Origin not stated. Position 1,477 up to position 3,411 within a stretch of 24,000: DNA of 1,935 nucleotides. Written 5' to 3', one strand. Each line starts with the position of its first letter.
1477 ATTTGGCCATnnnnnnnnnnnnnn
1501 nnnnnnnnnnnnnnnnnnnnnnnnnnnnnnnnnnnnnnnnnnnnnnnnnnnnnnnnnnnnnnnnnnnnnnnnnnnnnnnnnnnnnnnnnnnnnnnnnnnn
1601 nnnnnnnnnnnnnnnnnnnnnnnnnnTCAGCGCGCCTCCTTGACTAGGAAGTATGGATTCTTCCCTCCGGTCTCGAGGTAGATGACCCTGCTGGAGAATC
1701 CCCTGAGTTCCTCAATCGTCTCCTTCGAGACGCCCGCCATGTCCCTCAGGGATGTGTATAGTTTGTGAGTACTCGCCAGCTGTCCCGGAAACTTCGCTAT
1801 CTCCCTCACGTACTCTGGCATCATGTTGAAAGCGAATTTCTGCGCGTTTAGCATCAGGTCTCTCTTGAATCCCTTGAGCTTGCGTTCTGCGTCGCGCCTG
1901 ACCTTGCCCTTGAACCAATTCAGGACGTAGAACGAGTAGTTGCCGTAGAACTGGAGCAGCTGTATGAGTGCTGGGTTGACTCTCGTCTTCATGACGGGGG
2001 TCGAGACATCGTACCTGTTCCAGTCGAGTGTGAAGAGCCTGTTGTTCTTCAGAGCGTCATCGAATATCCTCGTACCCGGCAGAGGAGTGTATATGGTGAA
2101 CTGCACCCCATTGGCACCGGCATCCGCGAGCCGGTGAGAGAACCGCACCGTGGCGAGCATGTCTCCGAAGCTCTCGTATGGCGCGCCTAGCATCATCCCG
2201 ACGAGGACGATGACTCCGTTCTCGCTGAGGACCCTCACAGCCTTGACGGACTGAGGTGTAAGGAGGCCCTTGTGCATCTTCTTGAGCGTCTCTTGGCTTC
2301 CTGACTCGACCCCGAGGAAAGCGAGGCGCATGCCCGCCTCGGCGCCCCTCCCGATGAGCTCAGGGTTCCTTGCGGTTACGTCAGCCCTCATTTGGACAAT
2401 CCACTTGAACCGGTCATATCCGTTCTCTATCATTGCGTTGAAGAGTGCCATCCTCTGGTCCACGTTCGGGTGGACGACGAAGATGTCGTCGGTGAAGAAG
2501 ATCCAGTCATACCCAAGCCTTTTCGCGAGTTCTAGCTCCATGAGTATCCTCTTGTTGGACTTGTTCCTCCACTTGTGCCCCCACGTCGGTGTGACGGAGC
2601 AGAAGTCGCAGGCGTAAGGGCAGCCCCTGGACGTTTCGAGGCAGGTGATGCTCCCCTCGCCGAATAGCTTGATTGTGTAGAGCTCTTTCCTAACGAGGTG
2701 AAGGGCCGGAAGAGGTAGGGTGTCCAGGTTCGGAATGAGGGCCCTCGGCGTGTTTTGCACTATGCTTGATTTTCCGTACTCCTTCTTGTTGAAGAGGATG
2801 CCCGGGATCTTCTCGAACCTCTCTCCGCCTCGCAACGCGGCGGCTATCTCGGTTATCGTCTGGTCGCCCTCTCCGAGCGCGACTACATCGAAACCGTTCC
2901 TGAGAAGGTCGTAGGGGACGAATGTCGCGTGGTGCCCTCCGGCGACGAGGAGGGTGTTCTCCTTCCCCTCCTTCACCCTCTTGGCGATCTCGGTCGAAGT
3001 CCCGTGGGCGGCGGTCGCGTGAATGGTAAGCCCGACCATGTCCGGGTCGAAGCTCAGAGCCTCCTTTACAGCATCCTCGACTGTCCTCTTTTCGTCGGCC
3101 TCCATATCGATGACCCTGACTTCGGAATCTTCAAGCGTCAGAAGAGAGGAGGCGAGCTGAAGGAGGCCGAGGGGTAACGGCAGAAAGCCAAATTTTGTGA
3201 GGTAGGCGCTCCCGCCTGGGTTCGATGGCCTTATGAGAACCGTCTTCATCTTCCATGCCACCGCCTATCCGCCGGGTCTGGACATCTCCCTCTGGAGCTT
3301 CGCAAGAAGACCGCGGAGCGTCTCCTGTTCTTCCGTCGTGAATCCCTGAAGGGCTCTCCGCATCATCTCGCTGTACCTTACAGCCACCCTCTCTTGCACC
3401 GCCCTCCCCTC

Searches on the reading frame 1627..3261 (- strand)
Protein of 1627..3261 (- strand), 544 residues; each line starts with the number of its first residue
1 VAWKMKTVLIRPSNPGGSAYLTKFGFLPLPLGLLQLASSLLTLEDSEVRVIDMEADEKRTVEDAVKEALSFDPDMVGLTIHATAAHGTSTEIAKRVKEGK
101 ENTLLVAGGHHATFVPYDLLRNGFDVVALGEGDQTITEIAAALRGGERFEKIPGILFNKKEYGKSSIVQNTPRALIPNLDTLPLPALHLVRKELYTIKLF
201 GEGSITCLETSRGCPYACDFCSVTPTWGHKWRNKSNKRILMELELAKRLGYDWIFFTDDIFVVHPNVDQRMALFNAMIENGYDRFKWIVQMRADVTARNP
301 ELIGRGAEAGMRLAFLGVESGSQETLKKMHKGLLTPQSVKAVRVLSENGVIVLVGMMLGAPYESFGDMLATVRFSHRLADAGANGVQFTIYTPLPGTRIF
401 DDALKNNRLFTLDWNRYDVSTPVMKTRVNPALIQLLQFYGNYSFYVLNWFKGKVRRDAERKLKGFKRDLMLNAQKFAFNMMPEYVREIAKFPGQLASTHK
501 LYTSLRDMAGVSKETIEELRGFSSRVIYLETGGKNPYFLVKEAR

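Call 12: search_protein_families(library=pfam, proteins=[window:1627-3261:-], max_evalue=0.001)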
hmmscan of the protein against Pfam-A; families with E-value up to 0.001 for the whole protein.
window:1627-3261:- (544 aa): 2 families
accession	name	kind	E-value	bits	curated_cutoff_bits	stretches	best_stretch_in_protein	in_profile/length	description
PF02310.24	B12-binding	-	4.7e-20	72.1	32.1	1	18-139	2-120/121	B12 binding domain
PF04055.27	Radical_SAM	-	3.1e-16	60.4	29.5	1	209-374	2-165/166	Radical SAM superfamily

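Call 92: search_protein_families(library=ncbifam, proteins=[window:1627-3261:-], max_evalue=0.00001)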
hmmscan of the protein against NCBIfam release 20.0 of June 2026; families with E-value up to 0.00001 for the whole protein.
window:1627-3261:- (544 aa): 19 families
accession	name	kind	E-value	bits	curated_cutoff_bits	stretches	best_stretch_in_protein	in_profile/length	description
TIGR04367.1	HpnR_B12_rSAM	equivalog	7.2e-45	153.4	650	1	26-429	17-397/490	hopanoid C-3 methylase HpnR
TIGR02026.1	BchE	equivalog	1e-40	140.1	481.35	1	8-432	3-414/497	magnesium-protoporphyrin IX monomethyl ester anaerobic oxidative cyclase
TIGR04013.1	B12_SAM_MJ_1487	hypoth_equivalog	6.1e-35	120.8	251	2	56-247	26-193/382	TIGR04013 family B12-binding domain/radical SAM domain-containing protein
NF050148.1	rSAM_ApyD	equivalog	2.3e-34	118.8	750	1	48-403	51-393/645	RiPP biosynthesis radical SAM protein ApyD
TIGR03471.1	HpnJ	equivalog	9.9e-34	117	577.6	1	48-409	47-393/472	hopanoid biosynthesis associated radical SAM protein HpnJ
TIGR03975.1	rSAM_ocin_1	subfamily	3.1e-28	98.6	281.85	1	57-370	113-425/606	RiPP maturation radical SAM C-methyltransferase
TIGR04479.1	bcpD_PhpK_rSAM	subfamily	1.1e-25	90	600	1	130-374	178-405/504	PhpK family radical SAM P-methyltransferase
NF038361.1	rSAM_Sden_1168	equivalog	2.5e-23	82.5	575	1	71-408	139-478/560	Sden_1168 family B12-binding radical SAM P-methyltransferase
TIGR04014.1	B12_SAM_MJ_0865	equivalog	3.3e-23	82.2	360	1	75-407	41-362/434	methyl-coenzyme M reductase glutamine C-methyltransferase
TIGR04072.2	rSAM_ladder_B12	equivalog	2.8e-22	78.9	360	1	30-406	18-375/443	lipid biosynthesis B12-binding/radical SAM protein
NF033070.1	rSAM_AprD4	equivalog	4.3e-19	68.7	500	1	30-426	42-412/456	AprD4 family radical SAM diol-dehydratase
TIGR04295.1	B12_rSAM_oligo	hypoth_equivalog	1e-18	67.3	400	1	35-330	29-313/422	TIGR04295 family B12-binding domain-containing radical SAM protein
NF040546.1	rSAM_CUAEP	equivalog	2.1e-18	66.3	500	1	37-415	17-380/468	CUAEP/CCAEP-tail radical SAM (seleno)protein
NF033712.0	B12_rSAM_KedN5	subfamily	3.7e-18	65.1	700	1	72-267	62-257/624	KedN5 family methylcobalamin-dependent radical SAM C-methyltransferase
NF040542.1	rSAM_RCCLKC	equivalog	2.1e-16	60.1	450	1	46-370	29-342/423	arsinothricin biosynthesis radical SAM protein ArsL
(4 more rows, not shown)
